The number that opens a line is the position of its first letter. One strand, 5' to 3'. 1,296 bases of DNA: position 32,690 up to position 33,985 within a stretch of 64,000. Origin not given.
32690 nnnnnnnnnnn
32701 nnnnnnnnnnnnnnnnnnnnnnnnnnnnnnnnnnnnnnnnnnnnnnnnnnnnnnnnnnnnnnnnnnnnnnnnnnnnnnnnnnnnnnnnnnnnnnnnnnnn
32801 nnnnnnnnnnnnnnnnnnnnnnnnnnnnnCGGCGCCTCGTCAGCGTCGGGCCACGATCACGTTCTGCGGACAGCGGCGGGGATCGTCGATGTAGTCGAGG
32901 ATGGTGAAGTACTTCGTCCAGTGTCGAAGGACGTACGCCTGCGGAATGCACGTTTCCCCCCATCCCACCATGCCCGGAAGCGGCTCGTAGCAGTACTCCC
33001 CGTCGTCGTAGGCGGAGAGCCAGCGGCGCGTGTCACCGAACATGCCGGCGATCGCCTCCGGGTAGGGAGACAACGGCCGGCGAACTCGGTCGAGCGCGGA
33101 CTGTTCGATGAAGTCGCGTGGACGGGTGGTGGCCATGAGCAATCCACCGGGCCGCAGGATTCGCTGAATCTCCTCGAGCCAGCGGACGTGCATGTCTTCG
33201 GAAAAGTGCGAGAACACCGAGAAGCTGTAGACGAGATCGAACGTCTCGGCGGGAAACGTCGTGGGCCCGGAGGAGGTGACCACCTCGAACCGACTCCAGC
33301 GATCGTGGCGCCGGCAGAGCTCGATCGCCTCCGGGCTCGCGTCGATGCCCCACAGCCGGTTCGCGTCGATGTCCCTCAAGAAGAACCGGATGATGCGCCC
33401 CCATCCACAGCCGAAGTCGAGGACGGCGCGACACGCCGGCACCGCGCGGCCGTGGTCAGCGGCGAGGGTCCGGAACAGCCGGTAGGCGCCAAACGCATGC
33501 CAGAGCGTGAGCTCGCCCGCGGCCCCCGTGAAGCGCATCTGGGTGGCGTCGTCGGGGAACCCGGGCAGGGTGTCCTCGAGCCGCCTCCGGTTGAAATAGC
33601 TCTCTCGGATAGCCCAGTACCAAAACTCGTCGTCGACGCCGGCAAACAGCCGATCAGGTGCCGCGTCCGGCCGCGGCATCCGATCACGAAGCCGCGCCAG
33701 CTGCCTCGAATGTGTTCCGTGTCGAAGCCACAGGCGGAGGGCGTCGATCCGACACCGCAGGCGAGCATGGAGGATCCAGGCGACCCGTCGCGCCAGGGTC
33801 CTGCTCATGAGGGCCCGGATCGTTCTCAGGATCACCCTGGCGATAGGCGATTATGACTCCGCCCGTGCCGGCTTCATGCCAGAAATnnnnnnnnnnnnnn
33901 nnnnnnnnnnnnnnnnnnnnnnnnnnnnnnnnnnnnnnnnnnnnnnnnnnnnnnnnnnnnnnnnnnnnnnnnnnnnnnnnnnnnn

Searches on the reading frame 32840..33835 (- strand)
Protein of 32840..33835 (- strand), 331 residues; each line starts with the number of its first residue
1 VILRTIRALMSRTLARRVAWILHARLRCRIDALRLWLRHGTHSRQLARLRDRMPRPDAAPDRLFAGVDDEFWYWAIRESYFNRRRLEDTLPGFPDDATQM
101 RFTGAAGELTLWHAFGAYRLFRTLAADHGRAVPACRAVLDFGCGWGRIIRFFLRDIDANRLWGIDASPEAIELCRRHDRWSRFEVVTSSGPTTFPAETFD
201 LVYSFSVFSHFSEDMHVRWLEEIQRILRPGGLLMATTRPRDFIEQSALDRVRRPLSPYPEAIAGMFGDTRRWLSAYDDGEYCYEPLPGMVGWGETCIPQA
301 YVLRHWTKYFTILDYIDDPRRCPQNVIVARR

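Call 37: search_protein_families(library=pfam, proteins=[window:32840-33835:-], max_evalue=0.001)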
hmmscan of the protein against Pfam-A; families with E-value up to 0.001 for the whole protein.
window:32840-33835:- (331 aa): 8 families
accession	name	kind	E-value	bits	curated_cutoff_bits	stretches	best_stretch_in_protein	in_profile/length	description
PF13649.12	Methyltransf_25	-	1.3e-18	67.8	27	1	138-231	1-97/97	Methyltransferase domain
PF08241.18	Methyltransf_11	-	1.5e-17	64.5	21.2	1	139-234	1-94/95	Methyltransferase domain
PF08242.18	Methyltransf_12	-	1.5e-16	61.4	30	1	139-233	1-98/98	Methyltransferase domain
PF13489.12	Methyltransf_23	-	5.2e-12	46.2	27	1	136-250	24-131/164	Methyltransferase domain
PF13847.12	Methyltransf_31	-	2.8e-10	40.5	27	1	137-237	6-111/145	Methyltransferase domain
PF02353.26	CMAS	-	8.8e-09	35.5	27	1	136-237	64-166/273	Mycolic acid cyclopropane synthetase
PF05175.20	MTS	-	7.3e-06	26.2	23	1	134-234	31-137/170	Methyltransferase small domain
PF03141.22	Methyltransf_29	-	0.00073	18.7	23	0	135-239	118-221/506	Putative S-adenosyl-L-methionine-dependent methyltransferase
